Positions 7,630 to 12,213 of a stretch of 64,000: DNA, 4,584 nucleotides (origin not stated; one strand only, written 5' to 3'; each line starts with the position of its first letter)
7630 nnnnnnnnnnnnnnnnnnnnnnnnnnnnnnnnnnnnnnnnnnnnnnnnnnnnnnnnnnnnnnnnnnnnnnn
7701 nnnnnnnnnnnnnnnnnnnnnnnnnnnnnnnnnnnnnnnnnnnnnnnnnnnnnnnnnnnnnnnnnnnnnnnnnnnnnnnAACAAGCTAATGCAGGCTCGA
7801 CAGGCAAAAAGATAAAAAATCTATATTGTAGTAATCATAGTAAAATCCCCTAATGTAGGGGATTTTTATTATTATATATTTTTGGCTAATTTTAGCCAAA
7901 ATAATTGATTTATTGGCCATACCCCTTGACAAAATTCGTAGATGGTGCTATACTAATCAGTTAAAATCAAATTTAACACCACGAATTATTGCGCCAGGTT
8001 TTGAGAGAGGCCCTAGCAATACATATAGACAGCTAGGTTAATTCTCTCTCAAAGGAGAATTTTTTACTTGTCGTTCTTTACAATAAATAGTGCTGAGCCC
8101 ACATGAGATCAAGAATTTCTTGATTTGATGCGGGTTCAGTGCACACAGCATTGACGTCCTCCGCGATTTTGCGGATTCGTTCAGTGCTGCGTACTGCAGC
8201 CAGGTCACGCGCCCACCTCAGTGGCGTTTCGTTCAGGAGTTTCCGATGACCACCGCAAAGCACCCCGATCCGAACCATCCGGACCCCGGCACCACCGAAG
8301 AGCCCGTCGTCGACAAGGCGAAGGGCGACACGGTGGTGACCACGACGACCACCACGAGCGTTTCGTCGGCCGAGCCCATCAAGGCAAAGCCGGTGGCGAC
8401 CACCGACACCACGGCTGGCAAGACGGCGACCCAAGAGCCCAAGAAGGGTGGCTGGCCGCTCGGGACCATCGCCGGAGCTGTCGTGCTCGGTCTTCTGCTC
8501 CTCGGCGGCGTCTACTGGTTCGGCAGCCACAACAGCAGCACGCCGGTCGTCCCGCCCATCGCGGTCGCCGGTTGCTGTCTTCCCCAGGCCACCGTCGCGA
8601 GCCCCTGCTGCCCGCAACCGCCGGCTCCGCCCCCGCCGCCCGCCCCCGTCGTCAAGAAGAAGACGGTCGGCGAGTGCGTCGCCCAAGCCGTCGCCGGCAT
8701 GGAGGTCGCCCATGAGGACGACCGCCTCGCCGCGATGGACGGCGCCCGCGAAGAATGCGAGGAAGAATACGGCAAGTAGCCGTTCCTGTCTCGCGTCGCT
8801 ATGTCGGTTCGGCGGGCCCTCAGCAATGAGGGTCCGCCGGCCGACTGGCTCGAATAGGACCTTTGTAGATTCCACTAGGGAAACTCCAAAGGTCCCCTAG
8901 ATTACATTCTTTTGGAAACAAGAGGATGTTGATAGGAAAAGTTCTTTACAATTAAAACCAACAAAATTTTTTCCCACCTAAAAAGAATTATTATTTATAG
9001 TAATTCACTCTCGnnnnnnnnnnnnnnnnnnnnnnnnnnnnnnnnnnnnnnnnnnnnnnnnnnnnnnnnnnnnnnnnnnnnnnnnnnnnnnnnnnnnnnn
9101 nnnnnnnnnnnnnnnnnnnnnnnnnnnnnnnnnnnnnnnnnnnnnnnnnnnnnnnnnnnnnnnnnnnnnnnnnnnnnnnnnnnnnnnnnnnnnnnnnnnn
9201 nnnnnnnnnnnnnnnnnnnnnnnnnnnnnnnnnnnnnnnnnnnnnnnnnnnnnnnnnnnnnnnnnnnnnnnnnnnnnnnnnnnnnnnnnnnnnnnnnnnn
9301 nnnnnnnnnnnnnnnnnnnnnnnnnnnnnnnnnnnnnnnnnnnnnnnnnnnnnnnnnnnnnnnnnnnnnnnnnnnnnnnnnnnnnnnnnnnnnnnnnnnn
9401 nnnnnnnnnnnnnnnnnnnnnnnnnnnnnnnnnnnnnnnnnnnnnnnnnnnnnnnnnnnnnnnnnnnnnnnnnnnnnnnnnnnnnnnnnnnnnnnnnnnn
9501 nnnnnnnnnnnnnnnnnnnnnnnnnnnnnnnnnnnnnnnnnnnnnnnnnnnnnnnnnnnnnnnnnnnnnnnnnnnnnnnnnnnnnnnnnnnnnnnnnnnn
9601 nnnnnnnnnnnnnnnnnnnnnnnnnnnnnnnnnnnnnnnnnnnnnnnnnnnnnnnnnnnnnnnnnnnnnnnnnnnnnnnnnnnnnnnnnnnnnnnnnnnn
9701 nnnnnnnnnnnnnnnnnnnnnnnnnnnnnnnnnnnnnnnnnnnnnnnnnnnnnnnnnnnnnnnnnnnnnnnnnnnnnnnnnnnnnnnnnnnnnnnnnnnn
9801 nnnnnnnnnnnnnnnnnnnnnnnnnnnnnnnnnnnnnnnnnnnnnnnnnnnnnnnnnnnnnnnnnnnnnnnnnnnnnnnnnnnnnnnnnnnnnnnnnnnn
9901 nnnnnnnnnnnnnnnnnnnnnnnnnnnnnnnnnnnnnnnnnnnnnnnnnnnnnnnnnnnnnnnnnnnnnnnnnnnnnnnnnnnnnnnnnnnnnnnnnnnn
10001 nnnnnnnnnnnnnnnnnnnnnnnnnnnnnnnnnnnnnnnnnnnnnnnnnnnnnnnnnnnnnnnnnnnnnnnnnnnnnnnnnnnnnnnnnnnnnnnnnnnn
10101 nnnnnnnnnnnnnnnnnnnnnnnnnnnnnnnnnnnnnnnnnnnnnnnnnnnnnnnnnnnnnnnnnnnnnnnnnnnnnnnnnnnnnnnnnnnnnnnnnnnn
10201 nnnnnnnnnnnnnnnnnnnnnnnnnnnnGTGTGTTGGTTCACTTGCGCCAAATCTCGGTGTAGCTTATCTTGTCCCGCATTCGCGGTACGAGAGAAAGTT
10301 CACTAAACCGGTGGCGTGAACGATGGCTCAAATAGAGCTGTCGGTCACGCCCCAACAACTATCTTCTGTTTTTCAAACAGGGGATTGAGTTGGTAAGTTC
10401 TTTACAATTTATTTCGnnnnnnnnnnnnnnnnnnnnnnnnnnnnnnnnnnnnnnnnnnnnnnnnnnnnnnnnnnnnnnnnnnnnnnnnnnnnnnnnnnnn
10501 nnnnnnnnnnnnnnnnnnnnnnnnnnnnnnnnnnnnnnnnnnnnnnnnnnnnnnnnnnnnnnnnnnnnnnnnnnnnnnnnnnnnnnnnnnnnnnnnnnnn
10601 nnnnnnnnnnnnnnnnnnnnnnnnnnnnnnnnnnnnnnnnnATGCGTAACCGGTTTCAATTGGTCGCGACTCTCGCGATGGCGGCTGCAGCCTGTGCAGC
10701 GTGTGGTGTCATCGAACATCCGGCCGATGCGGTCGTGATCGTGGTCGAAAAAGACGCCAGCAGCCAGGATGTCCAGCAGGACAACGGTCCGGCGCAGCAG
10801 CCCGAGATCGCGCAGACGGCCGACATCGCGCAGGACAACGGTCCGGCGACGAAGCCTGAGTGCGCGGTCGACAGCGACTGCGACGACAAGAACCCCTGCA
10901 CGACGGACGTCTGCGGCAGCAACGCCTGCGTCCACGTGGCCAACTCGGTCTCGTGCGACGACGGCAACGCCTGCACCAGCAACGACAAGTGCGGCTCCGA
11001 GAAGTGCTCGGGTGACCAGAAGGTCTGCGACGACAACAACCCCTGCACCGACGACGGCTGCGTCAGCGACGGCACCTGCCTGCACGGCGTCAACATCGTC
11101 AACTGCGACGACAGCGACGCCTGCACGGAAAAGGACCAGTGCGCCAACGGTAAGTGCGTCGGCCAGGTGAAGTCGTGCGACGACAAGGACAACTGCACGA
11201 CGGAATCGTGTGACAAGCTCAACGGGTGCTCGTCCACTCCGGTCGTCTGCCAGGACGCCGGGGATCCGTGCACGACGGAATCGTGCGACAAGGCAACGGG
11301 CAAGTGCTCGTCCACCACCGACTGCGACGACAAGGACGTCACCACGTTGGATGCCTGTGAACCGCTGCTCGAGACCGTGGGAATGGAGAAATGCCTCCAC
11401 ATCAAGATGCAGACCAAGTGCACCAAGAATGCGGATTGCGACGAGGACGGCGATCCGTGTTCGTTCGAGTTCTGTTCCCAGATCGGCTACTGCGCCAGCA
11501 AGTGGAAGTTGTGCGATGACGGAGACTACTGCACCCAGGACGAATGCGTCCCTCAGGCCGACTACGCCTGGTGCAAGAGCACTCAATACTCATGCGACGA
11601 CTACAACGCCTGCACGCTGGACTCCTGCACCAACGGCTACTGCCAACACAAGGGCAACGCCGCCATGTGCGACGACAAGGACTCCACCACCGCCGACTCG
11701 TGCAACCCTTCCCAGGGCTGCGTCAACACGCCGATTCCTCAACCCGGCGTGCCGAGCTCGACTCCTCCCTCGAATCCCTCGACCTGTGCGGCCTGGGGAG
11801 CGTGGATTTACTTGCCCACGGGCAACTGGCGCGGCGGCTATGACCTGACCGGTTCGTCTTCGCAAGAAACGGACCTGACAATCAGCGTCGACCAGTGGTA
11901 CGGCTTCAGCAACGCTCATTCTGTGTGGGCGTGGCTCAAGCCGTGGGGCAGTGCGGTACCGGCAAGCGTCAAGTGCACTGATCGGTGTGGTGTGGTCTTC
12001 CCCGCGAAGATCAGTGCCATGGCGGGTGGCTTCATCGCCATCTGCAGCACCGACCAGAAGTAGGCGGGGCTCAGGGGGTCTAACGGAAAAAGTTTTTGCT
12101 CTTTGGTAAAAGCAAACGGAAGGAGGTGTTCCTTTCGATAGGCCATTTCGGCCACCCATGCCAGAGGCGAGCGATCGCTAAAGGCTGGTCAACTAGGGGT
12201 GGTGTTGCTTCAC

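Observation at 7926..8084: Consensus promoter driving a structured ~100 nt leader with no ORF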

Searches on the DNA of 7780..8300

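Call 6: search_rna_families(source=window, start=7780, end=8300, threshold=evalue, max_evalue=10, show_alignments=3)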
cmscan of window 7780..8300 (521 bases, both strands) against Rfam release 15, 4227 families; matches with E-value up to 10: 17.
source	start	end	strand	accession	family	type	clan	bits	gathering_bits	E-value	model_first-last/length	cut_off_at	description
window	7819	7883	+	RF01770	rimP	Cis-reg; leader;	-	27.5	47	0.022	1-102/102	no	Gammaprotebacteria rimP leader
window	7803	7897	-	RF01770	rimP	Cis-reg; leader;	-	26.6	47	0.034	1-102/102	no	Gammaprotebacteria rimP leader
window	7840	7921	-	RF02379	csRNA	Gene; sRNA;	-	26.3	57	0.27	1-93/93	no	Cia-dependent small RNA csRNA1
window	7837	7921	-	RF01859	Phe_leader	Cis-reg; leader;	-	23.9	55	0.11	1-125/125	no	Phenylalanine leader peptide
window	7834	7907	-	RF02075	STnc230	Gene; sRNA;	-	23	50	0.54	1-83/83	no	Enterobacterial sRNA STnc230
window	7829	7890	-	RF02362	Yfr10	Gene; sRNA;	-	19.1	43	3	1-78/78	no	Cyanobacterial functional RNA 10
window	7826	7934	-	RF02374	YenS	Gene; sRNA;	-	18.4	80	0.096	3-124/169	no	Yersinia YenS sRNA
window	7837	7902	-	RF02495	ohsC_RNA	Gene; antitoxin;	-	17.5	50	5.4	1-77/77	no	Oppression of Hydrophobic ORF by sRNA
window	7780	7908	+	RF01459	rliE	Gene; sRNA;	-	17.1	90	2.3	80-222/222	5'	Listeria sRNA rliE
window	7902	7991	+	RF00401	SNORA20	Gene; snRNA; snoRNA; HACA-box;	CL00030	16.3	60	6.5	1-128/128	no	Small nucleolar RNA SNORA20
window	7824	7881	+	RF04324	Pestivirus-3UTR-SLIV-SLIII-SLII-CSFV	Gene; sRNA;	CL00151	15.4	150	3.8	40-97/170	no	Pestivirus 3' UTR SLIV, SLIII and SLII classical swine fever virus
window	7833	7900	-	RF02063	STnc350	Gene; sRNA;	-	15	60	5.3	1-68/68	no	Salmonella enterica sRNA STnc350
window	7838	7944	-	RF02368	Yfr21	Gene; sRNA;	-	14.8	100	9.6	52-170/205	no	Cyanobacterial functional RNA 21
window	8047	8158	+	RF01839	eeev_FSE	Cis-reg; frameshift_element;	-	13.8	80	5.6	1-73/73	no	eastern equine encephalitis ribosomal frameshift element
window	7808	7873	+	RF02076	STnc100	Gene; sRNA;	-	13.7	47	1.4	1-206/206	no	Gammaproteobacterial sRNA STnc100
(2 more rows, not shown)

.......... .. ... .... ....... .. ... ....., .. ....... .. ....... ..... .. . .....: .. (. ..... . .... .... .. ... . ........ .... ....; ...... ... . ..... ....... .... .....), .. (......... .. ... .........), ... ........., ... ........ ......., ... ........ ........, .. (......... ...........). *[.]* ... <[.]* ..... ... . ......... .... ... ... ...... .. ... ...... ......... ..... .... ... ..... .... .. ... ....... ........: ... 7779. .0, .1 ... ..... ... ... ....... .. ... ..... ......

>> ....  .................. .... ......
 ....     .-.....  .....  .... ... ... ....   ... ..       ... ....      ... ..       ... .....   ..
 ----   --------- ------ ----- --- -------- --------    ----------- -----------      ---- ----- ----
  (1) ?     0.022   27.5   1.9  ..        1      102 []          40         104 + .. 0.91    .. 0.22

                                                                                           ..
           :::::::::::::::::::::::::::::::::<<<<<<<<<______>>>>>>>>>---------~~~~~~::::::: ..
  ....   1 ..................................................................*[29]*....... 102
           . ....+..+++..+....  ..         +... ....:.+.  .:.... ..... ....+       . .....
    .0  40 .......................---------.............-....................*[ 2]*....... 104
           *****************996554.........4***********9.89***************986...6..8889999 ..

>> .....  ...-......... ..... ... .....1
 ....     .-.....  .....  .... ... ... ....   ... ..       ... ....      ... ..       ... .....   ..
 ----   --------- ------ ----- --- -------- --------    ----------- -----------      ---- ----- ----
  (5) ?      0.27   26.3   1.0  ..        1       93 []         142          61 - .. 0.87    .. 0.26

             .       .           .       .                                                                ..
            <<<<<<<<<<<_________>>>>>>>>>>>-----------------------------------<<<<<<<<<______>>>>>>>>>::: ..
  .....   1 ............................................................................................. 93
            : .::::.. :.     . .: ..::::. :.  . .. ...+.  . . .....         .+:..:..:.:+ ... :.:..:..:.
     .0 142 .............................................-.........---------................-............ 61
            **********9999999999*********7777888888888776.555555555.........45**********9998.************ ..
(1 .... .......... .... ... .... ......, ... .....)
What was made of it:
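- On Any Rfam 15 family, including the PyrR binding site, riboswitches and known sRNAs: Region 7780-8300 at E <= 10 gives nothing inside 7955-8245 except chance-level hits (call 6).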

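Call 62: search_rna_families(source=window, start=7955, end=8075, threshold=evalue, max_evalue=10, show_alignments=4)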
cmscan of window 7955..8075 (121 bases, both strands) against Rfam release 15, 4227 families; matches with E-value up to 10: 1.
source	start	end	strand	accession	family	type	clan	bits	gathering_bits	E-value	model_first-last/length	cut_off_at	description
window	8001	8075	+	RF02091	DAOA-AS1_2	Gene; lncRNA;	-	7.4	43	3.9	1-82/205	3'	DAOA antisense RNA 1 conserved region 2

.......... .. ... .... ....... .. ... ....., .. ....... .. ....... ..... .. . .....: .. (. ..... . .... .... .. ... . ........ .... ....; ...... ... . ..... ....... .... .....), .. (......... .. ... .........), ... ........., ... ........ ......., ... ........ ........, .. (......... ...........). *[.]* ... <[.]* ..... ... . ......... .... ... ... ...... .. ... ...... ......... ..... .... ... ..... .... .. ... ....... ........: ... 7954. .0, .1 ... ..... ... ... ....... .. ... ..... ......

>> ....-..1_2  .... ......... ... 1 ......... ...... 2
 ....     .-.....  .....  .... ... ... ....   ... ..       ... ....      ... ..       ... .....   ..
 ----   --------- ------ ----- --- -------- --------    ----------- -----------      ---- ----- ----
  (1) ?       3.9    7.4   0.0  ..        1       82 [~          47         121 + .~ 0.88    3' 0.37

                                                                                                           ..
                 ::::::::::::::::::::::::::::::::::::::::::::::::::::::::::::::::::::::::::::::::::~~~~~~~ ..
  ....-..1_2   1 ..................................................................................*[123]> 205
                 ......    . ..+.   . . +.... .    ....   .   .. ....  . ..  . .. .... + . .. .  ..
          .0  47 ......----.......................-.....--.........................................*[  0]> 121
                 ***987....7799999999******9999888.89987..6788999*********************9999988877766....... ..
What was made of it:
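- On Any Rfam 15 family, including the PyrR binding site, riboswitches and known sRNAs: Region 7955-8075 gives only a 7-bit lncRNA hit (call 62).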

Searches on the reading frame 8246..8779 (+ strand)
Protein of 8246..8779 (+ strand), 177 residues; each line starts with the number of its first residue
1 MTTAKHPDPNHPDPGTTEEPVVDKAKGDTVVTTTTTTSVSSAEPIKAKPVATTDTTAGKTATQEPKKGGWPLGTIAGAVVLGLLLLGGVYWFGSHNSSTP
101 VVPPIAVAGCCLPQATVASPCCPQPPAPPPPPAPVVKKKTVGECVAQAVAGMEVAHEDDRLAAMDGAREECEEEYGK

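Call 19: search_protein_families(library=pfam, proteins=[window:8246-8779:+], max_evalue=0.01)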
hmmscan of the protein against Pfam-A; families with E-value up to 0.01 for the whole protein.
window:8246-8779:+ (177 aa): 0 families

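Call 21: find_encoding_contigs(protein=window:8246-8779:+, flank=10000, max_places=10)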
Protein window:8246-8779:+ (177 aa): 1 contig read that carries it; 1 place shown.
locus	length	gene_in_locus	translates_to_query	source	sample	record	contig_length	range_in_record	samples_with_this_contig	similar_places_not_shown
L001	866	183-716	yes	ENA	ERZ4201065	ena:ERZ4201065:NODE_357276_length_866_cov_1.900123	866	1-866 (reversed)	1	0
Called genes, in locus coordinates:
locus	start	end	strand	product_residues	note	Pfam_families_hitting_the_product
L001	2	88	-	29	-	?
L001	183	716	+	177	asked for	-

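Call 22: find_homologous_proteins(query=window:8246-8779:+, max_evalue=0.001)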
Query window:8246-8779:+ (177 aa): 4 proteins with E <= 0.001 among 1735 candidates.
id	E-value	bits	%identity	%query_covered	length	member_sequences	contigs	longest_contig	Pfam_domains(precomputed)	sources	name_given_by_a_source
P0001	5.0e-46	175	71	50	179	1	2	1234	-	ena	-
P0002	6.0e-37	145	52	87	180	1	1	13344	-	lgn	-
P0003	8.1e-36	142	50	87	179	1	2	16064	-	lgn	-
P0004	5.9e-34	135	51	87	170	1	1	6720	-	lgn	-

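Call 23: find_encoding_contigs(protein=P0002, flank=10000)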
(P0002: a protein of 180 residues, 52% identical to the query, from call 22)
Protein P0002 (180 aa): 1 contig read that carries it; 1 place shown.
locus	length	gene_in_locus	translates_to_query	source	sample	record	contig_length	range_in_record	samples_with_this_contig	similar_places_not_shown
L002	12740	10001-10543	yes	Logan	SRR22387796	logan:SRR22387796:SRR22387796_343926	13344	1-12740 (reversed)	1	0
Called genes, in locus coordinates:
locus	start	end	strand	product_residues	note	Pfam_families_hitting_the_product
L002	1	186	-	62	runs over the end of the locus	PF01632:Ribosomal_L35p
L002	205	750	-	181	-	PF05198:IF3_N, PF00707:IF3_C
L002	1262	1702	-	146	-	PF01668:SmpB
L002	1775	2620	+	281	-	-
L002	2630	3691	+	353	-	-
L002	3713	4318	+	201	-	-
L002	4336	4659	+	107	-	-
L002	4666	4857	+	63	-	-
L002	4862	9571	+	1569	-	-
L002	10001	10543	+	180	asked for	-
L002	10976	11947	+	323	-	-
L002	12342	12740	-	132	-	?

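Call 24: find_encoding_contigs(protein=P0003, flank=10000)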
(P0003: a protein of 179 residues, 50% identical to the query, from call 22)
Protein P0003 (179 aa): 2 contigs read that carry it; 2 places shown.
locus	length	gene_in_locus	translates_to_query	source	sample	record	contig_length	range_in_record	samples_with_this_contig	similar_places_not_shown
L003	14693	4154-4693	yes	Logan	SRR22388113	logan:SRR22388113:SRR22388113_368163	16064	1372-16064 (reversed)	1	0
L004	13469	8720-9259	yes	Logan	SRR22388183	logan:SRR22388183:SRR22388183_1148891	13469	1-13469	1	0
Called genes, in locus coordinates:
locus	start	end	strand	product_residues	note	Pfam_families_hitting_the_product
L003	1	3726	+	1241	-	?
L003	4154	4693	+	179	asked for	-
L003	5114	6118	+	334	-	-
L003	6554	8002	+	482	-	PF00526:Dicty_CTDC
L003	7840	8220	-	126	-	-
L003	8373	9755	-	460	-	PF04932:Wzy_C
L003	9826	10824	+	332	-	PF04055:Radical_SAM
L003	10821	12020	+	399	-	PF13439:Glyco_transf_4, PF13579:Glyco_trans_4_4 (weak), PF00534:Glycos_transf_1, PF13692:Glyco_trans_1_4, PF13524:Glyco_trans_1_2 (weak)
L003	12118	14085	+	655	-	PF14885:GHL15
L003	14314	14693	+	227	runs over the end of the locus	-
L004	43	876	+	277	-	-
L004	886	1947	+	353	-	-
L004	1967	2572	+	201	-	-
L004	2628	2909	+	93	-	-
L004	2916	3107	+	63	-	-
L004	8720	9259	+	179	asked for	-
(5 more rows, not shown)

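Call 25: find_encoding_contigs(protein=P0004, flank=10000)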
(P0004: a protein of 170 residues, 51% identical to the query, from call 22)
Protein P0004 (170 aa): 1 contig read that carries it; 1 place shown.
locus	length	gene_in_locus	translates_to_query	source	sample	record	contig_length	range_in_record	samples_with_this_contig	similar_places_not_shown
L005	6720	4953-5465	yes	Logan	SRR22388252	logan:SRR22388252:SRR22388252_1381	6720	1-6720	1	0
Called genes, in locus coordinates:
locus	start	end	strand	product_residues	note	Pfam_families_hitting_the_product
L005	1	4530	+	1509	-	?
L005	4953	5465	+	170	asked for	-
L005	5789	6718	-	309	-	?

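Call 26: find_encoding_contigs(protein=P0001, flank=10000)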
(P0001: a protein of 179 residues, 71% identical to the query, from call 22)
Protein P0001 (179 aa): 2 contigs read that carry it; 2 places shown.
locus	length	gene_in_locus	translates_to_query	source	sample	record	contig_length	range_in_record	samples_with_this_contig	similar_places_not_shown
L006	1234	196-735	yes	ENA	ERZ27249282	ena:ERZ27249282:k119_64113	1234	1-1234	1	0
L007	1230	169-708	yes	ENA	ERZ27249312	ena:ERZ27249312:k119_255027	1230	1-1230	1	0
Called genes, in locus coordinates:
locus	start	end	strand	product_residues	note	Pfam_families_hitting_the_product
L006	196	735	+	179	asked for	-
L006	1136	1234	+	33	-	?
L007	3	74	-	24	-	?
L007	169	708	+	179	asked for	-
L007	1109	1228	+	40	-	?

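Call 36: find_homologous_proteins(query=A2, max_evalue=0.01)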
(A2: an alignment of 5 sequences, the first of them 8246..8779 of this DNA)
Query A2 (5 sequences) (177 aa, profile of the alignment): 4 proteins with E <= 0.01 among 8000 candidates.
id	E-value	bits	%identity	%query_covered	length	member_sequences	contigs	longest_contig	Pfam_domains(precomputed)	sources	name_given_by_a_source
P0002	8.7e-88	311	52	87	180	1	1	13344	-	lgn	-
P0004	5.5e-79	282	51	87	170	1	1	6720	-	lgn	-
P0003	1.9e-75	271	50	87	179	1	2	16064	-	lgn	-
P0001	5.6e-73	263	71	50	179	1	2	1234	-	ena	-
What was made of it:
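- Tried and rejected: A profile search with gene 1 homologues found no further members (call 36).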

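Call 82: search_protein_families(library=ncbifam, proteins=[window:8246-8779:+], max_evalue=0.01)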
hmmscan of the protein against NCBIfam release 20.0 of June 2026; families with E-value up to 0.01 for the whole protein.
window:8246-8779:+ (177 aa): 1 family
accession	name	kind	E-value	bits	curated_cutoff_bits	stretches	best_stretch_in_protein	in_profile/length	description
NF033761.1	gliding_GltJ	equivalog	0.0024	17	450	1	57-151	359-452/671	adventurous gliding motility protein GltJ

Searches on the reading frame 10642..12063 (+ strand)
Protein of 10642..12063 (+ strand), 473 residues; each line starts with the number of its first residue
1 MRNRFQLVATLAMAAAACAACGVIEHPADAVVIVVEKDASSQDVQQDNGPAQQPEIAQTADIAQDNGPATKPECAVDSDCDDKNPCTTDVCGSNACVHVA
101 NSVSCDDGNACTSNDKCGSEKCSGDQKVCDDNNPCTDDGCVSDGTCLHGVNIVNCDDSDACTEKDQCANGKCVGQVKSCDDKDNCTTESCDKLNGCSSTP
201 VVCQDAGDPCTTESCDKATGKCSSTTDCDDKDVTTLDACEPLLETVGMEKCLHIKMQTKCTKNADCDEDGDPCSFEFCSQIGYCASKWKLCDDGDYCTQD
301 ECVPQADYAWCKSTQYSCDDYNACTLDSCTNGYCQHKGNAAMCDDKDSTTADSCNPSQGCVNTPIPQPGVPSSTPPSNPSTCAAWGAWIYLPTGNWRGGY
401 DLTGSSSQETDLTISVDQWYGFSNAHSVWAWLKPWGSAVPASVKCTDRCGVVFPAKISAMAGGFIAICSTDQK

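Call 19: search_protein_families(library=pfam, proteins=[window:10642-12063:+], max_evalue=0.01)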
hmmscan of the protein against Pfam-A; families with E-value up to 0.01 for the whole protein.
window:10642-12063:+ (473 aa): 1 family
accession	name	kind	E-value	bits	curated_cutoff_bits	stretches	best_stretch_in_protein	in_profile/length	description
PF00526.23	Dicty_CTDC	-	5.4e-25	87.3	27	4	343-365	2-24/24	Dictyostelium (slime mold) repeat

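Call 63: find_encoding_contigs(protein=window:10642-12063:+, flank=10000, max_places=6)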
Protein window:10642-12063:+ (473 aa): 2 contigs read that carry it; 2 places shown.
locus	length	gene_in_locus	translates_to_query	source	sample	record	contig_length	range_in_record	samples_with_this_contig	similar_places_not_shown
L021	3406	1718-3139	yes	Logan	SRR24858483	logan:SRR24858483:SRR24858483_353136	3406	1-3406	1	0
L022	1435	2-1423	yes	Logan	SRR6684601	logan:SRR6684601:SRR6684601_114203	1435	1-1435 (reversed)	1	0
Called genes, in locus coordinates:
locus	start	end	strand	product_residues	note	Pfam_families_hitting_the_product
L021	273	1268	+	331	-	-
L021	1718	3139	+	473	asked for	PF00526:Dicty_CTDC (weak)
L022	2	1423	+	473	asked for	PF00526:Dicty_CTDC (weak)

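Call 82: search_protein_families(library=ncbifam, proteins=[window:10642-12063:+], max_evalue=0.01)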
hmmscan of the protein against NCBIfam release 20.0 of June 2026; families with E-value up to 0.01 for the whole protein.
window:10642-12063:+ (473 aa): 0 families
